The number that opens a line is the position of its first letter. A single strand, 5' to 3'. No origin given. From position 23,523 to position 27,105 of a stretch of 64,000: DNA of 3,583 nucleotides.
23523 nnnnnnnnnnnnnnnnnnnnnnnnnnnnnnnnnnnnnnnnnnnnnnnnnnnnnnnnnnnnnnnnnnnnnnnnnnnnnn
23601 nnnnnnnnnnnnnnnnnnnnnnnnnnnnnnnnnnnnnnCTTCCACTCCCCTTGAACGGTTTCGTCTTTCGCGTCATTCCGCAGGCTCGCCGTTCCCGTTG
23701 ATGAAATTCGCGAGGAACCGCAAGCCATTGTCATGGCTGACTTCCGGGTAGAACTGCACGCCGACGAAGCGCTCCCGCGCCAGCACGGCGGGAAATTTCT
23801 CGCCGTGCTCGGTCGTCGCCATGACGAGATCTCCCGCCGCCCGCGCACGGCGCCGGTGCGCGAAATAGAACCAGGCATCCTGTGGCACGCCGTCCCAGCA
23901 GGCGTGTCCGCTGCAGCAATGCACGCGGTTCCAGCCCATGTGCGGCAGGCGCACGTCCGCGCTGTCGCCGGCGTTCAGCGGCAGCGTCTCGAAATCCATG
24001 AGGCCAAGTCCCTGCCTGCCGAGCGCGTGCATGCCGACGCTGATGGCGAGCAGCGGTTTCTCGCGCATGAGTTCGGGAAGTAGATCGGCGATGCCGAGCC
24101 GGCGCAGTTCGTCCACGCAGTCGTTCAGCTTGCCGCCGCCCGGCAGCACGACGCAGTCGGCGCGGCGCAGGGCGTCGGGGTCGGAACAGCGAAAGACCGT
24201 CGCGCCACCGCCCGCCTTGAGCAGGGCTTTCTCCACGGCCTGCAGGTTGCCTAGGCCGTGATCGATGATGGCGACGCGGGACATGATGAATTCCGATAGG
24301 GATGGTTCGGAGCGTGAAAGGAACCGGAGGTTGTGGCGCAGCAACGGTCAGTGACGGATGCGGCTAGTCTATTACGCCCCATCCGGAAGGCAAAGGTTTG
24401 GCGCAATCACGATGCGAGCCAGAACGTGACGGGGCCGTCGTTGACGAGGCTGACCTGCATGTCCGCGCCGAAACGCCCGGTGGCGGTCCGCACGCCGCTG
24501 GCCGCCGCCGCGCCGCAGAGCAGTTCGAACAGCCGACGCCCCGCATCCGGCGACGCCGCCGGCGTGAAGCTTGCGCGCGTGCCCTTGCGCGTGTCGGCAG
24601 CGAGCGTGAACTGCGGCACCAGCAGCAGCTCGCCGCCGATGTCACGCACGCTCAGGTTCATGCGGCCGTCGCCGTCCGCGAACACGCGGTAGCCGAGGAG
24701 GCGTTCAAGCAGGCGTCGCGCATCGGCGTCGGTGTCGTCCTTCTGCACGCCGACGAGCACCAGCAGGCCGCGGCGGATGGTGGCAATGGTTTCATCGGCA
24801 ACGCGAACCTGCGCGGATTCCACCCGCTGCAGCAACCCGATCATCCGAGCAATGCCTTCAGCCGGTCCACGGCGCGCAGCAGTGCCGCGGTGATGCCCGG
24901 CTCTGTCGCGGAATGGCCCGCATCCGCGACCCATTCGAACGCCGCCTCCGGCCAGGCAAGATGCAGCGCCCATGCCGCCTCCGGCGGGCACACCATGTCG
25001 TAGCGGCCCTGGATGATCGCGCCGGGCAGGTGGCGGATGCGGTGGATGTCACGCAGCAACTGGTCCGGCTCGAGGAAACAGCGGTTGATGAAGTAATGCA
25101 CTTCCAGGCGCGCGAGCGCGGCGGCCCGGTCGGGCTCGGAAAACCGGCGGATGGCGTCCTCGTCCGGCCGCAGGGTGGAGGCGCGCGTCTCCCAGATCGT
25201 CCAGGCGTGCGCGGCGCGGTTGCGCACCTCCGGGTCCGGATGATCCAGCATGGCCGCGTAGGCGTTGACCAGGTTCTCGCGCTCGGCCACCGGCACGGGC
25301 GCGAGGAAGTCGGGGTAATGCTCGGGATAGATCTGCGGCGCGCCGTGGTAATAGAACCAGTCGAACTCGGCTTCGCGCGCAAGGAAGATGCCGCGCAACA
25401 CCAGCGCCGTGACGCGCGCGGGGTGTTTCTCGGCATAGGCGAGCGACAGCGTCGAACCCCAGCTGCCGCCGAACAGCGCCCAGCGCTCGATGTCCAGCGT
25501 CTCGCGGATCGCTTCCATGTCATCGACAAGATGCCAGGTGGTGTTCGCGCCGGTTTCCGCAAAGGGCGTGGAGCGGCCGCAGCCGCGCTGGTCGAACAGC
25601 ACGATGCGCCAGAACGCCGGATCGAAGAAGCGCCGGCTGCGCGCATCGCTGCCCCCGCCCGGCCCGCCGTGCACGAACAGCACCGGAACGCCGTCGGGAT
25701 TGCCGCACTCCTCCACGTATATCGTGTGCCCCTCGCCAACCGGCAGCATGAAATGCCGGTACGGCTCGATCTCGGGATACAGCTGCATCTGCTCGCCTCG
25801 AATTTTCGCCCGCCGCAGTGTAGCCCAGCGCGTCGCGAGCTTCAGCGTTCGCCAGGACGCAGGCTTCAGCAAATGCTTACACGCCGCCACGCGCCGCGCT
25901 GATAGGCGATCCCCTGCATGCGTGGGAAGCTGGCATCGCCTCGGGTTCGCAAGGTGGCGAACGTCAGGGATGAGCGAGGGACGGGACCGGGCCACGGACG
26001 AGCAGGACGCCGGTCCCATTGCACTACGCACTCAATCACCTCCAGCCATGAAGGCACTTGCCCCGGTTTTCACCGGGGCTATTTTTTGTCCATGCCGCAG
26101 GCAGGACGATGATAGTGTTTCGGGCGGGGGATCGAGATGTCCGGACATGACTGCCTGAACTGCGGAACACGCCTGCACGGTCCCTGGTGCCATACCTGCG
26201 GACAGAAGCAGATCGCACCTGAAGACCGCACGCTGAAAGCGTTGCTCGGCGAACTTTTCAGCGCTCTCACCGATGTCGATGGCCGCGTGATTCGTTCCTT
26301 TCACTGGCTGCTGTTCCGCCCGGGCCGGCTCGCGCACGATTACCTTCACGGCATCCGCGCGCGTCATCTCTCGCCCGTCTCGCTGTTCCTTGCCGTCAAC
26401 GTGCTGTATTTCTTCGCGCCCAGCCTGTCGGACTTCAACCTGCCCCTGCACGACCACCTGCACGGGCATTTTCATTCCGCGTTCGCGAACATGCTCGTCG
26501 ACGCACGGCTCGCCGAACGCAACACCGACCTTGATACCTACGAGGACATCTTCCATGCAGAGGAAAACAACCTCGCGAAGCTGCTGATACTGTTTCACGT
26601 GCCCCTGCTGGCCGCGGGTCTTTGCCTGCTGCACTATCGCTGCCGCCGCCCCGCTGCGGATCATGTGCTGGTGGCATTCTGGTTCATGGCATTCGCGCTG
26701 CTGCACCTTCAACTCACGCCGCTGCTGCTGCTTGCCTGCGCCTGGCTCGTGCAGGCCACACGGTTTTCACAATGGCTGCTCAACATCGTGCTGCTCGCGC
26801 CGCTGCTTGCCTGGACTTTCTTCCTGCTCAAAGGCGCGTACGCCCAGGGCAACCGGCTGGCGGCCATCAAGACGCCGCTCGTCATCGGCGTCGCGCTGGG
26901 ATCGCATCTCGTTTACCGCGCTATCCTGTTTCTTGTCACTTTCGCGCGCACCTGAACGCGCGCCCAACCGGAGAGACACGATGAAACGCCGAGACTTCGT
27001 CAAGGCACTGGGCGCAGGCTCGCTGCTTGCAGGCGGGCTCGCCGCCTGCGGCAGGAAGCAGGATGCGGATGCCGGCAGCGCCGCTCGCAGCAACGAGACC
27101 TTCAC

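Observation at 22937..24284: HisH-like and HisA-like genes with substituted catalytic residues beside an intact-looking hisF, strung onto tatABC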

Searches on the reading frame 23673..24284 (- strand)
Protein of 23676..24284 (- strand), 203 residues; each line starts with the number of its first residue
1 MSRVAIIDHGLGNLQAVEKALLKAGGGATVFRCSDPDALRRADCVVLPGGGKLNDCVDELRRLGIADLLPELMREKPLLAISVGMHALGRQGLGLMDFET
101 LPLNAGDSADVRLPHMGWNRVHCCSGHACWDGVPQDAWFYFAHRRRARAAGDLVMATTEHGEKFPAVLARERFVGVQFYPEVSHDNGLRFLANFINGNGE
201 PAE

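Call 3: search_protein_families(library=pfam, proteins=[window:23676-24284:-], max_evalue=0.01)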
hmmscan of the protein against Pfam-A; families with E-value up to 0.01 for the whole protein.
seq(203 aa): 1 family
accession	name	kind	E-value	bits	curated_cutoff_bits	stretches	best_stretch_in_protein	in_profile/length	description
PF00117.34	GATase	-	1.5e-10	41.5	22.8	1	6-194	2-186/190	Glutamine amidotransferase class-I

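Call 4: search_protein_families(library=ncbifam, proteins=[window:23676-24284:-], max_evalue=0.01)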
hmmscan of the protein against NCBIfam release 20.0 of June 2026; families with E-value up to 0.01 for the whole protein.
seq(203 aa): 5 families
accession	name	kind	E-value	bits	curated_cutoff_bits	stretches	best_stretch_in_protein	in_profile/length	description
TIGR01855.1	IMP_synth_hisH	equivalog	2.2e-39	135.4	105.4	1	4-196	1-197/198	imidazole glycerol phosphate synthase subunit HisH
NF010608.0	PRK14004.1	equivalog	5.1e-26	91.7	216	1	4-196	2-208/210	imidazole glycerol phosphate synthase subunit HisH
NF001975.0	PRK00758.1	equivalog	8.6e-05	22.2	198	1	34-196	35-180/185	GMP synthase subunit A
TIGR00888.1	guaA_Nterm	equivalog_domain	8.9e-05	22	172.15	1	124-196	107-182/188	glutamine-hydrolyzing GMP synthase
NF000848.1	PRK00074.1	equivalog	0.0042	15.8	400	1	133-196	118-185/512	glutamine-hydrolyzing GMP synthase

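Call 5: search_solved_structures(query=window:23676-24284:-, show_alignments=3)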
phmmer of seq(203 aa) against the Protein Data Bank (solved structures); distinct sequences matched with E-value up to 0.001: 8.
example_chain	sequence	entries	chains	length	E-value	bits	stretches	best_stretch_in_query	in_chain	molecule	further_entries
4gud_A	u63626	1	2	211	2.4e-31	112.5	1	3-200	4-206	Imidazole glycerol phosphate synthase subunit HisH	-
1ka9_H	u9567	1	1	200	1.8e-17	67.2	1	4-192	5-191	imidazole glycerol phosphate synthase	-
7ac8_B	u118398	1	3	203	4e-14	56.2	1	3-195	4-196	Imidazole glycerol phosphate synthase subunit HisH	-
1kxj_A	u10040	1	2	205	7.9e-14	55.2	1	3-195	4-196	Amidotransferase hisH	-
1gpw_B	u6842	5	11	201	8.5e-14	55.1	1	3-195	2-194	AMIDOTRANSFERASE HISH | IMIDAZOLE GLYCEROL PHOSPHATE SYNTHASE SUBUNIT HISH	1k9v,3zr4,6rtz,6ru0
2wjz_B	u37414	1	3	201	7.8e-13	52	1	3-195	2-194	IMIDAZOLE GLYCEROL PHOSPHATE SYNTHASE SUBUNIT HISH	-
6ymu_B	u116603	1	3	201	2.2e-12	50.5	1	3-195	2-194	Imidazole glycerol phosphate synthase subunit HisH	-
1jvn_A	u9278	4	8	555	4.9e-09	39.6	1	4-201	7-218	BIFUNCTIONAL HISTIDINE BIOSYNTHESIS PROTEIN HISHF | Imidazole glycerol phosphate synthase hisHF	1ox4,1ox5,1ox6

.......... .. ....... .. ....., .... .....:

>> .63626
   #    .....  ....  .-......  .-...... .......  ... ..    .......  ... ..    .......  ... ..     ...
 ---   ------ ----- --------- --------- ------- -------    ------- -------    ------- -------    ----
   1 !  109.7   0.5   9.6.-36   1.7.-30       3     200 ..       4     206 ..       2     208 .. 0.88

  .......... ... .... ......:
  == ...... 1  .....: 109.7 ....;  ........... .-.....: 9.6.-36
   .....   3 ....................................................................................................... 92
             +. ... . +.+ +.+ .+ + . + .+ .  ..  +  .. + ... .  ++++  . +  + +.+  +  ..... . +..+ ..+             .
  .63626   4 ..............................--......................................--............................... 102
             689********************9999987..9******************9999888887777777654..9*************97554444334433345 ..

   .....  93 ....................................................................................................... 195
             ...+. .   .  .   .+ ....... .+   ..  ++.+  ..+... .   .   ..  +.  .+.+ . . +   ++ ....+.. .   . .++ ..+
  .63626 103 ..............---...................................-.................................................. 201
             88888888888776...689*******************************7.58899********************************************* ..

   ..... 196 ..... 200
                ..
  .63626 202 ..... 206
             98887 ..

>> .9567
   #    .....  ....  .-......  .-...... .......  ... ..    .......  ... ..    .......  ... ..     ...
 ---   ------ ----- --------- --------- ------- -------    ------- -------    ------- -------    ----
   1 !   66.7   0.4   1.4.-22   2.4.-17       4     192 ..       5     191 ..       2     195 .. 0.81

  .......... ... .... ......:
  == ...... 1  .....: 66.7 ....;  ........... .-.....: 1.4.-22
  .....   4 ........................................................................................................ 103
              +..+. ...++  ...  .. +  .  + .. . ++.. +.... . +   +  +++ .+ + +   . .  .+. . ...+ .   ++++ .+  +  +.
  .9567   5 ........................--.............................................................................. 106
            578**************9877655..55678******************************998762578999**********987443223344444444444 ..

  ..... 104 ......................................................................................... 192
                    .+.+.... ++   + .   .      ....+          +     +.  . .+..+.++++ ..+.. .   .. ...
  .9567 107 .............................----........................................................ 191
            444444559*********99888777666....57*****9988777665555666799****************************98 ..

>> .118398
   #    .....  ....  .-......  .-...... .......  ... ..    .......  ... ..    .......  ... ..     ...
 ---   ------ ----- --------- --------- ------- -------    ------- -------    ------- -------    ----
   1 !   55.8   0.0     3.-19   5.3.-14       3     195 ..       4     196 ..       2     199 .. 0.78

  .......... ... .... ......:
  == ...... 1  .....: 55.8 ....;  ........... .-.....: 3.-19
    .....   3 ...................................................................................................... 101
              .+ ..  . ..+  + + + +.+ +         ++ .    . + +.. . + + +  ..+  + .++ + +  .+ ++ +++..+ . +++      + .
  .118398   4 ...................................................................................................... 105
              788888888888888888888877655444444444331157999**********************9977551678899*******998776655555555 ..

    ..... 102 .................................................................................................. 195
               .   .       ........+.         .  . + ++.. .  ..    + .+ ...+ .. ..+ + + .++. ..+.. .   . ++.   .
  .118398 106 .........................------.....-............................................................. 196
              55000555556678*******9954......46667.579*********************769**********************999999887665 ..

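Call 11: find_homologous_proteins(query=window:23676-24284:-)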
Query seq(203 aa) (203 aa): 73 proteins with E <= 0.001 among 1620 candidates.
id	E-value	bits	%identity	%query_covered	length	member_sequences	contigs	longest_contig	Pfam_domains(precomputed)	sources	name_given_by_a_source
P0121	5.4e-135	466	100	100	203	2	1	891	PF00117.35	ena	-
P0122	2.7e-105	369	79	98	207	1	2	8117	PF00117.35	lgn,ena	-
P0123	1.5e-103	363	78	99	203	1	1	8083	PF00117.35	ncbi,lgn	ncbi:MAG TPA: imidazole glycerol phosphate synthase subunit HisH [Gammaproteobacteria bacterium]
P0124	2.6e-102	359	80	97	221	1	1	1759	PF00117.35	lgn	-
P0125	1.5e-100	353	77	99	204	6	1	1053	PF00117.35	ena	-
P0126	4.5e-99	349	76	98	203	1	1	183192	PF00117.35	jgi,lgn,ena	-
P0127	4.8e-97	342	75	99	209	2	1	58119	PF00117.35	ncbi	ncbi:MAG TPA: imidazole glycerol phosphate synthase subunit HisH [Gammaproteobacteria bacterium]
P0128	1.1e-95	338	76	97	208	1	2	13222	PF00117.35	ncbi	ncbi:MAG TPA: imidazole glycerol phosphate synthase subunit HisH [Gammaproteobacteria bacterium]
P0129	1.5e-95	337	73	98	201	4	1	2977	PF00117.35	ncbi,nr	ncbi:MAG: imidazole glycerol phosphate synthase subunit HisH [Proteobacteria bacterium]|nr:imidazole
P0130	3.2e-95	336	76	98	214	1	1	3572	PF00117.35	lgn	-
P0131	9.8e-93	328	75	100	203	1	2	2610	PF00117.35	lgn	-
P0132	2.9e-92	326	73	99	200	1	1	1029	PF00117.35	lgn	-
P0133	4.7e-92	326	70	100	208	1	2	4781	PF00117.35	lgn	-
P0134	7.1e-92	325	73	98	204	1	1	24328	PF00117.35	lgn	-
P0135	1.7e-91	324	70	99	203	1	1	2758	PF00117.35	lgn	-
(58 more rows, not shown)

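Call 50: predict_structure(alignment_id=A5)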
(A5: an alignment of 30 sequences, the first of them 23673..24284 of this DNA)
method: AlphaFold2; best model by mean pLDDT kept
length: 203 residues; sequences in the alignment: 30
mean_pLDDT: 91.6   pTM: 0.90
mean pLDDT of the five models: 91.6, 90.8, 89.9, 88.9, 88.6
residues with pLDDT >= 90: 159; 70-90: 33; 50-70: 8; < 50: 3
segments of 3 or more residues with pLDDT < 50: 201-203
pLDDT, mean of each block of 10 residues (from residue 1): 92 93 91 96 96 97 97 96 98 97 76 86 89 93 93 93 93 95 94 80 45
secondary structure, 60 per line:
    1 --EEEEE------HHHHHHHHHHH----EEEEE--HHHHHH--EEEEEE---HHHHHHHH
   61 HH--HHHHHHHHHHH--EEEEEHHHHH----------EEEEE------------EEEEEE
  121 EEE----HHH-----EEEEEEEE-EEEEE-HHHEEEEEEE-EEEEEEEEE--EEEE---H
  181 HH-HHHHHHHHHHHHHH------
elements in order: E3-7 H14-24 E29-33 H36-41 E44-49 H53-62 H65-75 E78-82 H83-87 E98-102 E115-123 E136-143 E145-149 E154-160 E162-170 E173-176 H184-197

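Call 53: fold_search(model_id=the predicted structure, library=pdb)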
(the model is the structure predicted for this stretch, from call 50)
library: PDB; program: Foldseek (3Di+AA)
matches with E <= 10: 1252; with E <= 0.001: 140
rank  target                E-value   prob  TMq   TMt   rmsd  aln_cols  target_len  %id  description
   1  4gud_B                1.9e-20  1.00  0.88  0.89   1.8       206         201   36  Crystal Structure of Amidotransferase HisH from Vibrio cholerae (released 2012-09-12)
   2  4gud_A                7.3e-20  1.00  0.84  0.87   1.9       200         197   36  Crystal Structure of Amidotransferase HisH from Vibrio cholerae (released 2012-09-12)
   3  1kxj_A                1.0e-17  1.00  0.84  0.84   2.0       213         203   27  The Crystal Structure of Glutamine Amidotransferase from Thermotoga maritima (released 2002-03-20)
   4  1kxj_B                1.1e-17  1.00  0.85  0.86   2.0       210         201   26  The Crystal Structure of Glutamine Amidotransferase from Thermotoga maritima (released 2002-03-20)
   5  7ac8_B                1.1e-17  1.00  0.84  0.84   2.1       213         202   27  Molecular basis for the unique allosteric activation mechanism of the heterodimeric imidazole glycerol phosphate synth (released 2021-05-19)
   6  6ru0_F                1.1e-17  1.00  0.83  0.84   2.3       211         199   26  Light-Regulation of Imidazole Glycerol Phosphate Synthase by Interference with its Allosteric Machinery through Photo- (released 2020-05-20)
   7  7ac8_D                1.8e-17  1.00  0.84  0.84   2.0       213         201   27  Molecular basis for the unique allosteric activation mechanism of the heterodimeric imidazole glycerol phosphate synth (released 2021-05-19)
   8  6ymu_B                1.8e-17  1.00  0.83  0.84   2.0       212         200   26  Imidazole Glycerol Phosphate Synthase (released 2020-07-22)
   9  2wjz_B                2.9e-17  1.00  0.83  0.88   1.7       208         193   26  Crystal structure of (HisH) K181A Y138A mutant of imidazoleglycerolphosphate synthase (HisH HisF) which displays const (released 2010-08-25)
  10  7ac8_F                3.5e-17  1.00  0.83  0.85   2.0       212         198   27  Molecular basis for the unique allosteric activation mechanism of the heterodimeric imidazole glycerol phosphate synth (released 2021-05-19)
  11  6ymu_F                3.5e-17  1.00  0.83  0.85   2.0       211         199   26  Imidazole Glycerol Phosphate Synthase (released 2020-07-22)
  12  2wjz_D                3.7e-17  1.00  0.84  0.86   2.0       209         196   27  Crystal structure of (HisH) K181A Y138A mutant of imidazoleglycerolphosphate synthase (HisH HisF) which displays const (released 2010-08-25)
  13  1gpw_D                1.3e-16  1.00  0.84  0.85   2.3       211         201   26  Structural evidence for ammonia tunneling across the (beta/alpha)8 barrel of the imidazole glycerol phosphate synthase (released 2002-02-10)
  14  1gpw_B                1.4e-16  1.00  0.83  0.84   2.3       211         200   26  Structural evidence for ammonia tunneling across the (beta/alpha)8 barrel of the imidazole glycerol phosphate synthase (released 2002-02-10)
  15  1ka9_H                2.3e-16  1.00  0.82  0.85   2.2       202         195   32  Imidazole Glycerol Phosphate Synthase (released 2002-12-04)
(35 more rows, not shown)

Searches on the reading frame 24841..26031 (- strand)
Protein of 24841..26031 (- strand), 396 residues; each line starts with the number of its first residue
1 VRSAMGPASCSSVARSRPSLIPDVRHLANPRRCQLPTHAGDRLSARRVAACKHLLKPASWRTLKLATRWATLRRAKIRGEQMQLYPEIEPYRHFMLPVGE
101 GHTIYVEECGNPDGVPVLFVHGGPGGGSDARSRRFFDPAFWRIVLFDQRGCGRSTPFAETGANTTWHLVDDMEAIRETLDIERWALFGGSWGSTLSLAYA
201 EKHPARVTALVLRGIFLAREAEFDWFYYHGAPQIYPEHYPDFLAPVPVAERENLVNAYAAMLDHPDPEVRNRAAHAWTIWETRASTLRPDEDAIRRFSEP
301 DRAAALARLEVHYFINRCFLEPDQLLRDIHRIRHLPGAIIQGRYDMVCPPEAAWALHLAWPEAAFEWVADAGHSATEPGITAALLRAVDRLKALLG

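Call 25: search_protein_families(library=pfam, proteins=[window:24841-26031:-], max_evalue=0.00001)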
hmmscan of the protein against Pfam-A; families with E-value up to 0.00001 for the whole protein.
window:24841-26031:- (396 aa): 2 families
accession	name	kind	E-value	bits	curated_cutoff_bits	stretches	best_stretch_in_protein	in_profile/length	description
PF00561.26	Abhydrolase_1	-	4.8e-31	108.7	25.8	1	116-375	2-240/245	alpha/beta hydrolase fold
PF12146.15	Hydrolase_4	-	5.3e-10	39.4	27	1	142-361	33-218/239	Serine aminopeptidase, S33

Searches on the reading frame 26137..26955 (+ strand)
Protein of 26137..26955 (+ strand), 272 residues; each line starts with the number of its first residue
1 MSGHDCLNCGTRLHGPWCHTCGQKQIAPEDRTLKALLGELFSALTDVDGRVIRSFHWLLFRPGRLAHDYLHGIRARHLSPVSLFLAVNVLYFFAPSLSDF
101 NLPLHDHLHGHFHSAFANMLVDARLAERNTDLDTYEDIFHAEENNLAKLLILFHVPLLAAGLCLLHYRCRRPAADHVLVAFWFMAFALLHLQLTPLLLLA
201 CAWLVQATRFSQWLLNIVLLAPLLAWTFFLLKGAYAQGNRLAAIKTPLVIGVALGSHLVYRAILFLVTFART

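Call 25: search_protein_families(library=pfam, proteins=[window:26137-26955:+], max_evalue=0.00001)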
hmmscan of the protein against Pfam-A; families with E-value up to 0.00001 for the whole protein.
window:26137-26955:+ (272 aa): 1 family
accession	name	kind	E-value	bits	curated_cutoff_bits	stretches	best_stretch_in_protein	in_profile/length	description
PF12412.13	DUF3667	-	2.6e-15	56.1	27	1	48-92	1-45/45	Protein of unknown function (DUF3667)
